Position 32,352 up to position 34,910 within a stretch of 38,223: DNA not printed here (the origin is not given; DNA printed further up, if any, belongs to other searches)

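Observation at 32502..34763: Hdr-coupled 753-aa orphan joining a helical region, two winged-helix modules and a split 2x[4Fe-4S] domain; candidate novel redox-sensing or scaffolding component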

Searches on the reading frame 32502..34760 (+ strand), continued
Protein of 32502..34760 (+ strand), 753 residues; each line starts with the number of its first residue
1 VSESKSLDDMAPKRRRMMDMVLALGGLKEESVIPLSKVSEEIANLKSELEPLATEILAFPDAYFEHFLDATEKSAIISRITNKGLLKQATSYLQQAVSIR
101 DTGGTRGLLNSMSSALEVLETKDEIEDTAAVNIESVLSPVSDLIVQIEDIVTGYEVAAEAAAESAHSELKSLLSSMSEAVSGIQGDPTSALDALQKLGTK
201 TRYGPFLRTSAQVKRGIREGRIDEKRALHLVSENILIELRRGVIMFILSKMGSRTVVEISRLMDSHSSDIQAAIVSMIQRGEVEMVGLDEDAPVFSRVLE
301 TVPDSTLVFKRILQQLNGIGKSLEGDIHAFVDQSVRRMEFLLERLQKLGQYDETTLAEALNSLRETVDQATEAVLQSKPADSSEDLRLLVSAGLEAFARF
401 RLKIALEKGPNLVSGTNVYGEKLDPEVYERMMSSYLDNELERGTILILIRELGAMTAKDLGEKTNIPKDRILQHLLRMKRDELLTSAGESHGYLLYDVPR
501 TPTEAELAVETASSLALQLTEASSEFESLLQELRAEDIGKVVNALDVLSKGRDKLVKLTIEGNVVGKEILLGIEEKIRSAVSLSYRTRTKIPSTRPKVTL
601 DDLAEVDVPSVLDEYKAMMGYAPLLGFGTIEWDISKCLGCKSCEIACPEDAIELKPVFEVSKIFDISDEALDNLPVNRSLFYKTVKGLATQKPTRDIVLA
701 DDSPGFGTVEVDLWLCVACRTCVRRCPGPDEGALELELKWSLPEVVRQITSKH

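Call 25: search_protein_families(library=pfam, proteins=[P0123, P0152, P0154, P0158, P0161, P0170, P0164, P0172, P0173, P0140], max_evalue=0.001)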
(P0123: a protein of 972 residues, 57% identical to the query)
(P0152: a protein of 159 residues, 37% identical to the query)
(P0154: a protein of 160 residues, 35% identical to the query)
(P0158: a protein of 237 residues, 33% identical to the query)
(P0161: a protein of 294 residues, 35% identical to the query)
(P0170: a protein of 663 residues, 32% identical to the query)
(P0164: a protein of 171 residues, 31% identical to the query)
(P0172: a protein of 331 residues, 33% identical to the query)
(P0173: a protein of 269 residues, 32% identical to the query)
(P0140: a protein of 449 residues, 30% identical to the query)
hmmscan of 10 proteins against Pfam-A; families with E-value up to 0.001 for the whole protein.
P0123 (972 aa): 19 families
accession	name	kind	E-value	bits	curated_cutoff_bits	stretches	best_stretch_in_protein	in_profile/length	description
PF07992.20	Pyr_redox_2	-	4.1e-36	125.3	26.1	1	257-549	2-291/291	Pyridine nucleotide-disulphide oxidoreductase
PF14691.11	Fer4_20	-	1.1e-16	61.1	25.8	1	163-242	29-111/113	Dihydroprymidine dehydrogenase domain II, 4Fe-4S cluster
PF00070.33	Pyr_redox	-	2.1e-10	41.4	22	1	257-289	1-33/82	Pyridine nucleotide-disulphide oxidoreductase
PF13738.12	Pyr_redox_3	-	2.2e-09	37.4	30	0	342-423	128-203/305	Pyridine nucleotide-disulphide oxidoreductase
PF01266.30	DAO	-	2.8e-07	30.8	27.9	1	257-298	1-50/353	FAD dependent oxidoreductase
PF13450.12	NAD_binding_8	-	3.4e-07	30.9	21.9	1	260-295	1-36/68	NAD(P)-binding Rossmann-like domain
PF13187.11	Fer4_9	-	2e-06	28.2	27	1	855-946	1-48/52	4Fe-4S dicluster domain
PF12838.12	Fer4_7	-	3.2e-06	27.9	27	1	855-946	1-49/52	4Fe-4S dicluster domain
PF13183.11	Fer4_8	-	5.2e-06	27.3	27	1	854-946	3-65/68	4Fe-4S dicluster domain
PF01593.30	Amino_oxidase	-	3.2e-05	23.8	19.8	0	266-295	2-31/443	Flavin containing amine oxidoreductase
PF01134.28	GIDA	-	4e-05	23.3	22.1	1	257-289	1-33/391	Glucose inhibited division protein A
PF12831.13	FAD_oxidored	-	6.7e-05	22.8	27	1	258-294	2-38/416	FAD dependent oxidoreductase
PF01262.27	AlaDh_PNT_C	-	8.7e-05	22.5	23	0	255-289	28-62/214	Alanine dehydrogenase/PNT, C-terminal domain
PF13237.11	Fer4_10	-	0.00022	21.5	25.5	1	854-946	7-53/53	4Fe-4S dicluster domain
PF12837.12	Fer4_6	-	0.00032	20.9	25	1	849-871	2-24/24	4Fe-4S binding domain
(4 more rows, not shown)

P0152 (159 aa): 14 families
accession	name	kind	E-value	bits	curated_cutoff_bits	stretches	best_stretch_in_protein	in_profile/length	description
PF00037.32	Fer4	-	6.2e-14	51.6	21.1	2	37-58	2-23/24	4Fe-4S binding domain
PF12838.12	Fer4_7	-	5.7e-12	46.4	27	2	121-142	1-22/52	4Fe-4S dicluster domain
PF13187.11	Fer4_9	-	6.8e-12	45.7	27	2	33-57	34-51/52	4Fe-4S dicluster domain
PF12837.12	Fer4_6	-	1.4e-10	41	25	2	36-58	2-24/24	4Fe-4S binding domain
PF13484.11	Fer4_16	-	1.9e-10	41.8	30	1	121-148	1-29/66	4Fe-4S double cluster binding domain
PF13237.11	Fer4_10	-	3.7e-09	36.8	25.5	1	39-133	5-53/53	4Fe-4S dicluster domain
PF14697.11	Fer4_21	-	5.2e-09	36.5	35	1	119-138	38-58/59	4Fe-4S dicluster domain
PF13183.11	Fer4_8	-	4.1e-08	34.1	27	0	117-135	49-67/68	4Fe-4S dicluster domain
PF12797.12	Fer4_2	-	3.2e-06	27.2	24.5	1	115-134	3-22/22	4Fe-4S binding domain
PF13534.11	Fer4_17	-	4.8e-06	27.5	22.2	0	118-135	42-59/61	4Fe-4S dicluster domain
PF12800.12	Fer4_4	-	1.5e-05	25.3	24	0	120-134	2-16/17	4Fe-4S binding domain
PF25160.1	LdpA_Fe-S-bd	-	2e-05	24.7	27.6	0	119-138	25-44/49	LdpA Fe-S cluster-binding domain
PF12798.12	Fer4_3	-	5.1e-05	24.2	27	0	43-57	1-15/15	4Fe-4S binding domain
PF13746.11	Fer4_18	-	0.00028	21.5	27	0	120-134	59-73/114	4Fe-4S dicluster domain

P0154 (160 aa): 10 families
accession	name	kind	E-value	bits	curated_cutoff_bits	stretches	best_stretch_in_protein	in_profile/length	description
PF12838.12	Fer4_7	-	1.4e-09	38.7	27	2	109-141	26-52/52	4Fe-4S dicluster domain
PF00037.32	Fer4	-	9e-09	35.2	21.1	1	121-142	2-23/24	4Fe-4S binding domain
PF13187.11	Fer4_9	-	2.3e-08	34.3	27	0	44-63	34-49/52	4Fe-4S dicluster domain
PF12837.12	Fer4_6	-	1.2e-07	31.7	25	1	120-142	2-24/24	4Fe-4S binding domain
PF12797.12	Fer4_2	-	5e-07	29.7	24.5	0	46-61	5-20/22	4Fe-4S binding domain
PF13183.11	Fer4_8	-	1.2e-06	29.4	27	1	47-141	1-68/68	4Fe-4S dicluster domain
PF13484.11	Fer4_16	-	1.7e-06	29.1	30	0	126-155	1-31/66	4Fe-4S double cluster binding domain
PF14697.11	Fer4_21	-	6.1e-06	26.7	35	0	47-65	4-22/59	4Fe-4S dicluster domain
PF13534.11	Fer4_17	-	9.7e-06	26.5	22.2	0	45-62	40-57/61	4Fe-4S dicluster domain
PF13237.11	Fer4_10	-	3.2e-05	24.2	25.5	1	46-137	4-52/53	4Fe-4S dicluster domain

P0158 (237 aa): 13 families
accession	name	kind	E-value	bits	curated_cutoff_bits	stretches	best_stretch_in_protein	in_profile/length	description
PF13187.11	Fer4_9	-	2.1e-09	37.7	27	1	117-145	34-52/52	4Fe-4S dicluster domain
PF00037.32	Fer4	-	2.8e-09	36.9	21.1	1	124-146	2-24/24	4Fe-4S binding domain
PF12837.12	Fer4_6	-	1.1e-08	35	25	1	123-145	2-24/24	4Fe-4S binding domain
PF13183.11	Fer4_8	-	1.5e-08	35.4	27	0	114-143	38-67/68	4Fe-4S dicluster domain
PF14697.11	Fer4_21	-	6.5e-08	33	35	1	125-146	36-58/59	4Fe-4S dicluster domain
PF13237.11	Fer4_10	-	8.4e-08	32.5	25.5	1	123-144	2-25/53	4Fe-4S dicluster domain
PF13484.11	Fer4_16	-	8.8e-08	33.3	30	0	129-148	1-20/66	4Fe-4S double cluster binding domain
PF12838.12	Fer4_7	-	1e-07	32.7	27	1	129-223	1-52/52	4Fe-4S dicluster domain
PF13534.11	Fer4_17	-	2.2e-06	28.6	22.2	0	102-143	22-59/61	4Fe-4S dicluster domain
PF25160.1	LdpA_Fe-S-bd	-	4.1e-06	26.9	27.6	0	128-146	26-44/49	LdpA Fe-S cluster-binding domain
PF12797.12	Fer4_2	-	1.8e-05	24.9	24.5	1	124-142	4-22/22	4Fe-4S binding domain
PF17179.9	Fer4_22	-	0.00011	23.4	27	0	123-143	74-94/95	4Fe-4S dicluster domain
PF12800.12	Fer4_4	-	0.00054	20.5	24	0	129-142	3-16/17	4Fe-4S binding domain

P0161 (294 aa): 10 families
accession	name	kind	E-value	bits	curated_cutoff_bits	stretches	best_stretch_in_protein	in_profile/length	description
PF02662.21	FlpD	-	3.2e-50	169.7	22.3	1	8-130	1-123/123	Methyl-viologen-reducing hydrogenase, delta subunit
PF12838.12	Fer4_7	-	8.1e-11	42.7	27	2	186-277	1-49/52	4Fe-4S dicluster domain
PF00037.32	Fer4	-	6e-09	35.8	21.1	1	180-203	1-24/24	4Fe-4S binding domain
PF12837.12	Fer4_6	-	1.5e-08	34.6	25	1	180-202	2-24/24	4Fe-4S binding domain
PF13187.11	Fer4_9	-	5.1e-07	30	27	1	186-279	1-50/52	4Fe-4S dicluster domain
PF13237.11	Fer4_10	-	1.5e-06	28.4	25.5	1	180-206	2-22/53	4Fe-4S dicluster domain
PF12797.12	Fer4_2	-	1.1e-05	25.5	24.5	1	180-199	3-22/22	4Fe-4S binding domain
PF13484.11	Fer4_16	-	1.4e-05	26.2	30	1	186-229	1-45/66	4Fe-4S double cluster binding domain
PF14697.11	Fer4_21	-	5.9e-05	23.6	35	1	182-203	36-58/59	4Fe-4S dicluster domain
PF13183.11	Fer4_8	-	0.0001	23.2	27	1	185-277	3-65/68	4Fe-4S dicluster domain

P0170 (663 aa): 24 families
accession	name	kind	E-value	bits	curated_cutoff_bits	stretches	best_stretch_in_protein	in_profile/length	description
PF00037.32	Fer4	-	2e-20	72.1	21.1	2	403-422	2-21/24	4Fe-4S binding domain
PF12838.12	Fer4_7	-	5.9e-18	65.5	27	1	400-422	29-51/52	4Fe-4S dicluster domain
PF13484.11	Fer4_16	-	8.2e-16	59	30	0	631-654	2-26/66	4Fe-4S double cluster binding domain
PF12837.12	Fer4_6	-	8.2e-15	54.4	25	2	401-423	1-23/24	4Fe-4S binding domain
PF12797.12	Fer4_2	-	6.9e-14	51.2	24.5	1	403-421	4-22/22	4Fe-4S binding domain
PF14697.11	Fer4_21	-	2.9e-13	50.2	35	2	402-459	1-58/59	4Fe-4S dicluster domain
PF13237.11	Fer4_10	-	5.7e-13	49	25.5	1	404-454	4-53/53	4Fe-4S dicluster domain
PF07992.20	Pyr_redox_2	-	1.2e-10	41.7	26.1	1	78-342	2-256/291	Pyridine nucleotide-disulphide oxidoreductase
PF03486.20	HI0933_like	-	1.1e-09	38.6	50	1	78-112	2-36/244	HI0933-like protein Rossmann domain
PF13187.11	Fer4_9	-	1.1e-09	38.6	27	2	409-458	2-52/52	4Fe-4S dicluster domain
PF25160.1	LdpA_Fe-S-bd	-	2e-09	37.5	27.6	0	402-422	21-41/49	LdpA Fe-S cluster-binding domain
PF01266.30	DAO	-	8.8e-09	35.8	27.9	1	79-115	2-39/353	FAD dependent oxidoreductase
PF12831.13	FAD_oxidored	-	1.4e-08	34.9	27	1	79-115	2-38/416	FAD dependent oxidoreductase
PF00890.30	FAD_binding_2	-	1.2e-07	31.8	20.4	1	79-114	2-37/414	FAD binding domain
PF13183.11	Fer4_8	-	3.6e-07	31.1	27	0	409-421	5-66/68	4Fe-4S dicluster domain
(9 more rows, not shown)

P0164 (171 aa): 3 families
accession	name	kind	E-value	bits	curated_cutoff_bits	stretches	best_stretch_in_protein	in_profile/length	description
PF21476.4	PF0610-like_N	-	0.00018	22.1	33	1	95-128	3-36/50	PF0610-like, N-terminal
PF24270.1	HTH_Cmi2_C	-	0.00025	21.7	27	1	79-139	62-121/125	Cmi2, C-terminal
PF01022.26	HTH_5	-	0.00057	20.1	22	0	95-137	4-46/47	Bacterial regulatory protein, arsR family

P0172 (331 aa): 12 families
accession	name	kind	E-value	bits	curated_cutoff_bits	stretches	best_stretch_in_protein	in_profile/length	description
PF02662.21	FlpD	-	1.1e-31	109.9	22.3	1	85-207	1-123/123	Methyl-viologen-reducing hydrogenase, delta subunit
PF00037.32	Fer4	-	1.4e-11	44.2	21.1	2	12-31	5-24/24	4Fe-4S binding domain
PF14697.11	Fer4_21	-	6.7e-10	39.4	35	2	12-60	5-53/59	4Fe-4S dicluster domain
PF12838.12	Fer4_7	-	3.9e-09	37.3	27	1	14-60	1-50/52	4Fe-4S dicluster domain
PF25160.1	LdpA_Fe-S-bd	-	4.3e-09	36.4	27.6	1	10-34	23-47/49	LdpA Fe-S cluster-binding domain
PF13237.11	Fer4_10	-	2.1e-08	34.4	25.5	1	12-59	6-53/53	4Fe-4S dicluster domain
PF13187.11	Fer4_9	-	8.7e-08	32.5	27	1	14-60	1-49/52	4Fe-4S dicluster domain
PF13183.11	Fer4_8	-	1.2e-06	29.4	27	0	45-93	2-57/68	4Fe-4S dicluster domain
PF12797.12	Fer4_2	-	1.2e-06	28.5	24.5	1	10-27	5-22/22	4Fe-4S binding domain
PF12837.12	Fer4_6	-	3.1e-06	27.3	25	1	42-61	3-22/24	4Fe-4S binding domain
PF13484.11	Fer4_16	-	2.8e-05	25.2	30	0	14-33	1-20/66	4Fe-4S double cluster binding domain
PF21476.4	PF0610-like_N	-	0.00039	21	33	1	274-301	6-33/50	PF0610-like, N-terminal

P0173 (269 aa): 3 families
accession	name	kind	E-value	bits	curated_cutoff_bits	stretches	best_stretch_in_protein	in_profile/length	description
PF02662.21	FlpD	-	2.6e-31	108.6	22.3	1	25-140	1-123/123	Methyl-viologen-reducing hydrogenase, delta subunit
PF01022.26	HTH_5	-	0.00017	21.9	22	1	209-234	4-29/47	Bacterial regulatory protein, arsR family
PF12840.13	HTH_20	-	0.00023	21.5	27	0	208-235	5-33/51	Helix-turn-helix domain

P0140 (449 aa): 13 families
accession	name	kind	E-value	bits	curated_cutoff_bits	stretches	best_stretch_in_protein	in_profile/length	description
PF12838.12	Fer4_7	-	8.1e-11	42.7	27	2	315-348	18-51/52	4Fe-4S dicluster domain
PF00037.32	Fer4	-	5e-09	36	21.1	1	414-430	8-24/24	4Fe-4S binding domain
PF13484.11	Fer4_16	-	4e-08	34.3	30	1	414-441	2-30/66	4Fe-4S double cluster binding domain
PF13187.11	Fer4_9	-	4.6e-08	33.4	27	0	414-431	2-19/52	4Fe-4S dicluster domain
PF13237.11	Fer4_10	-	2.1e-07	31.2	25.5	0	328-361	2-22/53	4Fe-4S dicluster domain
PF12837.12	Fer4_6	-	6.4e-07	29.5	25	0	408-429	3-24/24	4Fe-4S binding domain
PF14697.11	Fer4_21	-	1.1e-06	29.1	35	0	329-352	35-59/59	4Fe-4S dicluster domain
PF12797.12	Fer4_2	-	1.8e-06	28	24.5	0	330-347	5-22/22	4Fe-4S binding domain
PF01978.25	TrmB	-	2.1e-05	24.7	25.6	1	89-134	19-64/68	Sugar-specific transcriptional regulator TrmB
PF13534.11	Fer4_17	-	9.8e-05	23.3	22.2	0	413-426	45-58/61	4Fe-4S dicluster domain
PF13183.11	Fer4_8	-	0.00011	23.1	27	0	334-427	4-67/68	4Fe-4S dicluster domain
PF17179.9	Fer4_22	-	0.00015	23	27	0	408-427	75-94/95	4Fe-4S dicluster domain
PF06224.18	AlkZ-like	-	0.00021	21.5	25.9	1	75-144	167-240/329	DNA glycosylase AlkZ-like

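Call 29: predict_structure(alignment_id=A1)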
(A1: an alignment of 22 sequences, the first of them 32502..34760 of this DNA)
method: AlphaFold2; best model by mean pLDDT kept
length: 753 residues; sequences in the alignment: 22
mean_pLDDT: 73.5   pTM: 0.41
mean pLDDT of the five models: 73.5, 73.4, 72.5, 67.4, 66.7
residues with pLDDT >= 90: 41; 70-90: 485; 50-70: 137; < 50: 90
segments of 3 or more residues with pLDDT < 50: 1-5, 23-33, 122-130, 378-383, 401-423, 592-622, 749-753
pLDDT, mean of each block of 10 residues (from residue 1): 47 60 45 60 84 89 91 85 81 90 89 82 43 77 87 83 84 87 85 86 84 84 84 85 87 82 83 74 67 69 67 73 76 82 74 79 82 63 52 56 44 41 52 66 75 77 77 80 70 72 81 90 89 78 88 86 84 88 77 40 32 37 60 77 79 81 80 76 81 78 70 75 72 72 55 39
secondary structure, 60 per line:
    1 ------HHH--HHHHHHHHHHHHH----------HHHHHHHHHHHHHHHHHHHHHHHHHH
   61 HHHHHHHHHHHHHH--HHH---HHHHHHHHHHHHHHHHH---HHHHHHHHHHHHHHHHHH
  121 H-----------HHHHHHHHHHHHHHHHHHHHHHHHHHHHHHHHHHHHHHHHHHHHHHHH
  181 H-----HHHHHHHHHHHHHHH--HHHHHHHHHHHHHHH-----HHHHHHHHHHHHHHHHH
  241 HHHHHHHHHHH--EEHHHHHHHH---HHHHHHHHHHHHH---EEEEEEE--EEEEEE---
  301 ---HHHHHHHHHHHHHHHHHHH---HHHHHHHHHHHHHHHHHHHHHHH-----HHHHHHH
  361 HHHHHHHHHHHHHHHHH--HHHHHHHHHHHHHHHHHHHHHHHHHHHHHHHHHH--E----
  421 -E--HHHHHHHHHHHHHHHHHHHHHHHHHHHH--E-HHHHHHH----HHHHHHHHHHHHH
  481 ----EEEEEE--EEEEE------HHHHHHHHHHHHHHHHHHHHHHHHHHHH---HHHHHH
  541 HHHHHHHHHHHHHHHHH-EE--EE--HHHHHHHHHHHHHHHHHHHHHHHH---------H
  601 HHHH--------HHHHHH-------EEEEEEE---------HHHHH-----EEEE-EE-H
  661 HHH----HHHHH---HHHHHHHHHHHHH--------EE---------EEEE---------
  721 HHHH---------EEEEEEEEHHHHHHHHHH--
elements in order (helices of 4 or more, strands of 3 or more residues): H12-24 H35-74 H83-99 H103-121 H133-181 H187-201 H204-218 H224-251 H256-263 H267-279 E283-289 E292-297 H304-322 H326-348 H354-377 H380-413 H425-452 H457-463 H468-480 E485-490 E493-497 H504-531 H535-557 H567-590 H600-604 H613-618 E626-632 H642-646 E652-655 H660-663 H668-672 H676-688 E708-711 H721-724 E734-741 H742-751
